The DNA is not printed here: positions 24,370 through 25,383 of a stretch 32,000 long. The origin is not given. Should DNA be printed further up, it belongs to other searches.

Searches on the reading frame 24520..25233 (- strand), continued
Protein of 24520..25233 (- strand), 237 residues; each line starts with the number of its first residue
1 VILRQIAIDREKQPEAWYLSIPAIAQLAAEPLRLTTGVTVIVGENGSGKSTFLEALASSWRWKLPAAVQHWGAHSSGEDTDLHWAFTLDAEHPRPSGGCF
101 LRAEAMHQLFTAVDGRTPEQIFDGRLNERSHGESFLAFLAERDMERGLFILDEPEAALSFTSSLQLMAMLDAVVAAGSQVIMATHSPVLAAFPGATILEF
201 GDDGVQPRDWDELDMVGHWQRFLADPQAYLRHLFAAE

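Call 29: find_encoding_contigs(protein=P0043, flank=5000, max_places=2)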
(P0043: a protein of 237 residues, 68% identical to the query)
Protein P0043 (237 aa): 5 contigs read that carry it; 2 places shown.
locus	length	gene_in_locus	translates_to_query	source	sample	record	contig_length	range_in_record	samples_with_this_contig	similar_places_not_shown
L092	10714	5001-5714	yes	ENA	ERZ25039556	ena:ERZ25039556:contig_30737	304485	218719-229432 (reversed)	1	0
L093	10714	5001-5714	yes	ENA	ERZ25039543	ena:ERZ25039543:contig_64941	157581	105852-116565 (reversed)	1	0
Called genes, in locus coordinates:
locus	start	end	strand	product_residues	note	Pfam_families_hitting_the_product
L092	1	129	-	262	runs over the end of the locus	-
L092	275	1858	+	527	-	PF27503:Rv3811_N, PF01510:Amidase_2, PF08310:LGFP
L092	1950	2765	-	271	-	PF08282:Hydrolase_3, PF12710:HAD (faint), PF00702:Hydrolase (weak), PF05116:S6PP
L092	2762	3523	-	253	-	PF01553:Acyltransferase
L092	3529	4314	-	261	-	PF01553:Acyltransferase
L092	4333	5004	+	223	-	PF01636:APH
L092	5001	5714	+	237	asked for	PF13476:AAA_23 (weak), PF02463:SMC_N (faint), PF13175:AAA_15 (faint), PF13604:AAA_30 (weak), PF13304:AAA_21 (weak), PF13401:AAA_22 (faint), PF13304:AAA_21 (weak)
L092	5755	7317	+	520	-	PF13483:Lactamase_B_3 (weak), PF12706:Lactamase_B_2 (weak), PF25451:SCP2_Rv3818, PF00355:Rieske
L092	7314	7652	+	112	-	-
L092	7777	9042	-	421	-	PF02403:Seryl_tRNA_N, PF00587:tRNA-synt_2b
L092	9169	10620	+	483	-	PF13845:Septum_form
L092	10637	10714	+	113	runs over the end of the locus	PF06262:Zincin_1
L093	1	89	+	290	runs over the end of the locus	-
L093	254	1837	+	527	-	PF27503:Rv3811_N, PF01510:Amidase_2, PF08310:LGFP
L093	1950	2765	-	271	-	PF08282:Hydrolase_3, PF12710:HAD (faint), PF00702:Hydrolase (weak), PF05116:S6PP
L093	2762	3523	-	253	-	PF01553:Acyltransferase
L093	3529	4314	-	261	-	PF01553:Acyltransferase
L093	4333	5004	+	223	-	PF01636:APH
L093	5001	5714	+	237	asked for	PF13476:AAA_23 (weak), PF02463:SMC_N (faint), PF13175:AAA_15 (faint), PF13604:AAA_30 (weak), PF13304:AAA_21 (weak), PF13401:AAA_22 (faint), PF13304:AAA_21 (weak)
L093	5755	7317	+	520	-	PF13483:Lactamase_B_3 (weak), PF12706:Lactamase_B_2 (weak), PF25451:SCP2_Rv3818, PF00355:Rieske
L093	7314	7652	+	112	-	-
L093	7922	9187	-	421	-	PF02403:Seryl_tRNA_N, PF00587:tRNA-synt_2b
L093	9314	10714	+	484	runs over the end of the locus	PF13845:Septum_form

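Call 30: find_encoding_contigs(protein=P0083, flank=5000, max_places=2)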
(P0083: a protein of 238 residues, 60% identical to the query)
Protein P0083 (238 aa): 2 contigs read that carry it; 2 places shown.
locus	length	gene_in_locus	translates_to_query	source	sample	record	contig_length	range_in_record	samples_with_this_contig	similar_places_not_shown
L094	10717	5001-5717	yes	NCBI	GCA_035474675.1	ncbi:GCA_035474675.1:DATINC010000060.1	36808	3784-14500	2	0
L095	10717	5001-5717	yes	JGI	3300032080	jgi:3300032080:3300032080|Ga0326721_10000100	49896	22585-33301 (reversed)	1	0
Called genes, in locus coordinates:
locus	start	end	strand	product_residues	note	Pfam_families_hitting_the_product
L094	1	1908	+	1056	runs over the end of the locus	PF02687:FtsX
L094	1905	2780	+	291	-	PF01078:Mg_chelatase (faint), PF00005:ABC_tran, PF02463:SMC_N (weak), PF13304:AAA_21 (weak)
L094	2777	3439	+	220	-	PF00005:ABC_tran, PF02463:SMC_N (faint), PF13304:AAA_21 (faint)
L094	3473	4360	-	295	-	PF00561:Abhydrolase_1, PF12146:Hydrolase_4 (faint), PF12697:Abhydrolase_6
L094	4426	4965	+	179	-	PF13191:AAA_16 (faint), PF13401:AAA_22 (faint), PF13207:AAA_17 (weak), PF13238:AAA_18 (weak), PF13671:AAA_33 (weak)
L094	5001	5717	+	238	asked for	PF02463:SMC_N (weak), PF13175:AAA_15 (faint), PF13476:AAA_23 (weak), PF13555:AAA_29 (faint), PF13401:AAA_22 (faint), PF13304:AAA_21 (weak)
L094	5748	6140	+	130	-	PF01042:Ribonuc_L-PSP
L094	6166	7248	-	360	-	PF20903:SPL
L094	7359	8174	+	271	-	-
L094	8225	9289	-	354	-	PF01212:Beta_elim_lyase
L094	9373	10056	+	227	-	PF13489:Methyltransf_23 (weak), PF08241:Methyltransf_11, PF08242:Methyltransf_12, PF13649:Methyltransf_25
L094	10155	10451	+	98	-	-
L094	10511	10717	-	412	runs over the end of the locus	PF02403:Seryl_tRNA_N, PF00587:tRNA-synt_2b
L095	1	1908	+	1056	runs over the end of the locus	PF02687:FtsX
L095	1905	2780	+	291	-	PF01078:Mg_chelatase (faint), PF00005:ABC_tran, PF02463:SMC_N (weak), PF13304:AAA_21 (weak)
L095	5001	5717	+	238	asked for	PF02463:SMC_N (weak), PF13175:AAA_15 (faint), PF13476:AAA_23 (weak), PF13555:AAA_29 (faint), PF13401:AAA_22 (faint), PF13304:AAA_21 (weak)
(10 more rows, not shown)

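Call 31: find_encoding_contigs(protein=P0059, flank=5000, max_places=2)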
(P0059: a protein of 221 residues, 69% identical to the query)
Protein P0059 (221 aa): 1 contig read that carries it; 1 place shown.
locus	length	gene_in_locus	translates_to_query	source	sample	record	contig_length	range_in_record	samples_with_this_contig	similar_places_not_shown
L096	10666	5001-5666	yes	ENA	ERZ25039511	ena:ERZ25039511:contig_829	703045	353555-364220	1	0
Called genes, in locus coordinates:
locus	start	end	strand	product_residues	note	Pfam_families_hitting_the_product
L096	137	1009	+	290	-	PF02653:BPD_transp_2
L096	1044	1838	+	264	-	PF00106:adh_short, PF08659:KR (faint), PF13561:adh_short_C2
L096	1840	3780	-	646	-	PF01553:Acyltransferase, PF12710:HAD (faint), PF00702:Hydrolase (faint), PF08282:Hydrolase_3, PF05116:S6PP (weak)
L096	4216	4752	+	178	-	PF01636:APH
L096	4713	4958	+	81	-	PF01636:APH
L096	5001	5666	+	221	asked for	PF02463:SMC_N (faint), PF13476:AAA_23, PF13555:AAA_29 (weak), PF13175:AAA_15 (faint), PF00005:ABC_tran (faint), PF05729:NACHT (faint), PF13304:AAA_21 (weak)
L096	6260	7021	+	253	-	-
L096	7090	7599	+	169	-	PF00355:Rieske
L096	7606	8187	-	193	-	PF01872:RibD_C (weak)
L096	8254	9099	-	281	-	PF20240:DUF6597, PF00165:HTH_AraC (weak), PF12833:HTH_18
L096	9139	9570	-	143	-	-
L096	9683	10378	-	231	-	PF00587:tRNA-synt_2b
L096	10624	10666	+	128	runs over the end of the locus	-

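Call 41: predict_structure(protein=window:24520-25233:-)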
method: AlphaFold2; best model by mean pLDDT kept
length: 237 residues; sequences in the alignment: 1
mean_pLDDT: 37.2   pTM: 0.24
mean pLDDT of the five models: 37.2, 35.3, 34.3, 31.4, 31.1
residues with pLDDT >= 90: 0; 70-90: 0; 50-70: 18; < 50: 219
segments of 3 or more residues with pLDDT < 50: 1-169, 171-208, 233-237
pLDDT, mean of each block of 10 residues (from residue 1): 27 33 36 34 36 37 32 32 31 25 30 35 32 33 35 38 44 45 43 46 44 52 51 43
secondary structure, 60 per line:
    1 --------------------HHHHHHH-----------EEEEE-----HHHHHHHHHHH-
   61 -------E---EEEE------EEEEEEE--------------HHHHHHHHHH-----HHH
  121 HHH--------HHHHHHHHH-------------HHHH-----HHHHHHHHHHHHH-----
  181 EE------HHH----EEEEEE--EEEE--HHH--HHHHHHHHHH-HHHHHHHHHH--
elements in order: H21-27 E39-43 H49-59 E72-75 E82-88 H103-112 H118-123 H132-140 H154-157 H163-175 E196-201 E204-207 H215-224 H226-235

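Call 46: search_protein_families(library=phrogs, proteins=[window:24520-25233:-], max_evalue=0.001)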
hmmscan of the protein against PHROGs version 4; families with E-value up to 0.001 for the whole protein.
window:24520-25233:- (237 aa): 13 families
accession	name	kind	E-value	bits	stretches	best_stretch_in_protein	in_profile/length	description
phrog_7507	-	unknown function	1.5e-12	48.6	2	34-58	22-46/483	-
phrog_4747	-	unknown function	3.2e-12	47.3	2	134-190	317-379/610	-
phrog_3940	-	unknown function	7.8e-12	45.7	1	24-60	13-49/537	-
phrog_8323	-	unknown function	1.2e-07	31.7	1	32-63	67-98/623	-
phrog_293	-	moron, auxiliary metabolic gene and host takeover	2.5e-07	30.1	0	38-57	165-184/1058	ABC transporter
phrog_77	-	DNA, RNA and nucleotide metabolism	4.3e-07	29.8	0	37-56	321-340/967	SbcC-like subunit of palindrome specific endonuclease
phrog_8066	-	unknown function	7.6e-07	29.3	0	145-189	383-428/522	-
phrog_9802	-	unknown function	9.1e-07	29.3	0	35-59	24-48/438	-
phrog_2392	-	moron, auxiliary metabolic gene and host takeover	2.9e-05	23.6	0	38-60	509-531/726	ABC transporter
phrog_21263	-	unknown function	4.4e-05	22.7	1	138-186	841-889/940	-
phrog_5836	-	unknown function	4.8e-05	22.5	1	36-57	48-69/1071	-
phrog_14430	-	unknown function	5.4e-05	23.6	0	36-58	21-43/444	-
phrog_19212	-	unknown function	5.7e-05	22.9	0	38-70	27-59/550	-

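Call 52: predict_structure(alignment_id=A2)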
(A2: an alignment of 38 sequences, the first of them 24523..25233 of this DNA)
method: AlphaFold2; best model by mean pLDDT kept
length: 237 residues; sequences in the alignment: 38
mean_pLDDT: 82.8   pTM: 0.82
mean pLDDT of the five models: 82.8, 82.1, 81.3, 80.4, 80.4
residues with pLDDT >= 90: 118; 70-90: 68; 50-70: 36; < 50: 15
segments of 3 or more residues with pLDDT < 50: 116-128
pLDDT, mean of each block of 10 residues (from residue 1): 94 90 96 96 94 91 69 65 91 84 66 48 45 74 84 87 91 92 94 96 96 92 86 62
secondary structure, 60 per line:
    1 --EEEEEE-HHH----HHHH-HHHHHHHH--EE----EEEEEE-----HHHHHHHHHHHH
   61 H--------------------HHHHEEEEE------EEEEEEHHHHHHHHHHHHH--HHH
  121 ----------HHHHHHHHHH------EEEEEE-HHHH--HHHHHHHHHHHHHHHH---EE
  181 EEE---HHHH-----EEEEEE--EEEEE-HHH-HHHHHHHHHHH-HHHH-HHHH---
elements in order: E3-8 H17-20 H22-29 E38-43 H49-61 H82-85 E86-90 E97-102 H103-115 H131-140 E147-152 H154-157 H160-175 E179-183 H187-190 E196-201 E204-208 H214-224 H226-229 H231-234

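Call 55: fold_search(model_id=the predicted structure, library=pdb)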
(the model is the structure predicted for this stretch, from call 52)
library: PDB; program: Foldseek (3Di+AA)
matches with E <= 10: 1778; with E <= 0.001: 589
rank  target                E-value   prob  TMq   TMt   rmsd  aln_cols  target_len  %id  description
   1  7w7b_G                4.4e-07  1.00  0.39  0.41   9.7       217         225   19  Heme exporter HrtBA in complex with protoporphyrin IX containing manganese(III), high resolution data (released 2022-06-22)
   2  8s5g_B                5.0e-07  1.00  0.44  0.44  10.1       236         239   18  BceABS nucleotide-free state (released 2025-09-03)
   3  7w7b_K                6.9e-07  1.00  0.48  0.51   7.6       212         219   20  Heme exporter HrtBA in complex with protoporphyrin IX containing manganese(III), high resolution data (released 2022-06-22)
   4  9ge7_B                9.6e-07  1.00  0.44  0.46   8.6       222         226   20  Structure of E. coli YbbAP with bound ATP analogue (released 2025-05-28)
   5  7w7a_G                1.0e-06  1.00  0.45  0.47   8.3       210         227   20  Heme exporter in complex with Mn-containing protoporphyrin IX, Mn-anomalous data (released 2022-06-22)
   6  9ge8_B                1.0e-06  1.00  0.42  0.44   8.9       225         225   21  Structure of E. coli YbbAP-TesA with bound ATP analogue (released 2025-05-28)
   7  7w7a_C                1.1e-06  1.00  0.45  0.48   8.1       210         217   20  Heme exporter in complex with Mn-containing protoporphyrin IX, Mn-anomalous data (released 2022-06-22)
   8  8jia_A                1.1e-06  1.00  0.47  0.49   9.6       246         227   17  Cryo-EM structure of Mycobacterium tuberculosis ATP bound FtsE(E165Q)X/RipC complex in peptidisc (released 2023-10-04)
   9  7w7c_A                1.2e-06  1.00  0.44  0.47   8.9       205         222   22  Heme exporter in the unliganded form (released 2022-06-22)
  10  8hps_C                1.5e-06  1.00  0.44  0.30   9.7       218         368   15  LpqY-SugABC in state 5 (released 2023-09-06)
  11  8g4d_B                2.2e-06  1.00  0.47  0.45   9.8       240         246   18  BceABS ATPgS tilted BceS (released 2023-06-21)
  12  5zxd_B                2.4e-06  1.00  0.45  0.24   7.4       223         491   17  Crystal structure of ATP-bound human ABCF1 (released 2018-07-25)
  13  8g4c_B                3.0e-06  1.00  0.47  0.45  10.0       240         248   17  BceABS ATPgS high res TM (released 2023-06-21)
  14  9h7x_A                3.0e-06  1.00  0.45  0.44  10.8       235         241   16  SmsC2 dimer from M. jannaschii (released 2025-06-04)
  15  7w7b_E                3.2e-06  1.00  0.46  0.50   8.7       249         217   18  Heme exporter HrtBA in complex with protoporphyrin IX containing manganese(III), high resolution data (released 2022-06-22)
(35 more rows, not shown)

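Call 63: find_related_loci(query=A2, collection=metagenome_contigs, flank=6000)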
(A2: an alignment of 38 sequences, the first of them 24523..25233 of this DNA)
Query A2 (237 aa) in metagenome_contigs; peptide patterns used: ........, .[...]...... (x = any residue, [..] = any of these).
600 stretches matched a pattern (row limit reached: there are more); 429 encode a relative of the query (tblastn E <= 1e-3); the best 80 are kept; 80 distinct loci.
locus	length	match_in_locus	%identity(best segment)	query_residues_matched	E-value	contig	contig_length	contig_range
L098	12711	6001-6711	91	1-237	7e-145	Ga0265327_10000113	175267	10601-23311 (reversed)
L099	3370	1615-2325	87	1-237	3e-143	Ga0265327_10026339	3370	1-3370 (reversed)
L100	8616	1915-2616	84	1-234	2e-132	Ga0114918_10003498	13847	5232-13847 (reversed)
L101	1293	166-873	67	1-236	4e-113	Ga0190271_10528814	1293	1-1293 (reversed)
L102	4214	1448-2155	68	1-236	2e-104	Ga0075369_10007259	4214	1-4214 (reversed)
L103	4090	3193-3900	67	1-236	2e-97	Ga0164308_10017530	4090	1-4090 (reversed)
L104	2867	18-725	60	2-234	2e-90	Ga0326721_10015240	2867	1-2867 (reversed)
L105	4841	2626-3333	59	2-234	7e-89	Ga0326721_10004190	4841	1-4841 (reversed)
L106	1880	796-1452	61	16-233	2e-83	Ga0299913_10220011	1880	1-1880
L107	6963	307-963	60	14-233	6e-80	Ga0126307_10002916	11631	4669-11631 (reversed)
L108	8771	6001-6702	56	2-234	6e-75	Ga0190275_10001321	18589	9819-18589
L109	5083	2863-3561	50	2-234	1e-72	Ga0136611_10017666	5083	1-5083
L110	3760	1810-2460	55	2-215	6e-69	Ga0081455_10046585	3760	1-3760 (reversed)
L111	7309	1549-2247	47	2-234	8e-69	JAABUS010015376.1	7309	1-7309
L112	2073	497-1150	52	17-234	7e-68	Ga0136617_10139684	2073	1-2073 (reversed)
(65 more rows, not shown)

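Call 66: search_protein_representatives(alignment_id=A2)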
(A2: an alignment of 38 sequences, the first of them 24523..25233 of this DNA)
Query: 38 sequences, 241 profile positions. Proteins with E-value up to 0.001 (for the whole library): 10110; up to 1e-10: 2211; up to 1e-30: 369. The best 150 are listed.
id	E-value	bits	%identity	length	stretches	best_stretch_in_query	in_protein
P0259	3.6e-100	350.6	-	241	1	4-238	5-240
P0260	1.0e-85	303.3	-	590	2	17-240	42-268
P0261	4.3e-82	291.4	-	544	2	4-240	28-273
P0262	7.6e-73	261.2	-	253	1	4-237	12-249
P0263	4.3e-67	242.3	-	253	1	4-239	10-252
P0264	1.7e-63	230.6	-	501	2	18-237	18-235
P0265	2.1e-61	223.7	-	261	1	5-238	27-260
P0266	5.5e-61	222.3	-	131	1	109-238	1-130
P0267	2.0e-60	220.5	-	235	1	6-238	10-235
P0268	6.5e-60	218.8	-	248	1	17-239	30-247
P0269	1.1e-59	218.0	-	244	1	3-239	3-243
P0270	9.6e-59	215.0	-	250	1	4-239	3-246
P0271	1.7e-57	210.9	-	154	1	48-192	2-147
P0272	2.6e-56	207.0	-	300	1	18-139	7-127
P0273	5.2e-56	206.0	-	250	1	16-239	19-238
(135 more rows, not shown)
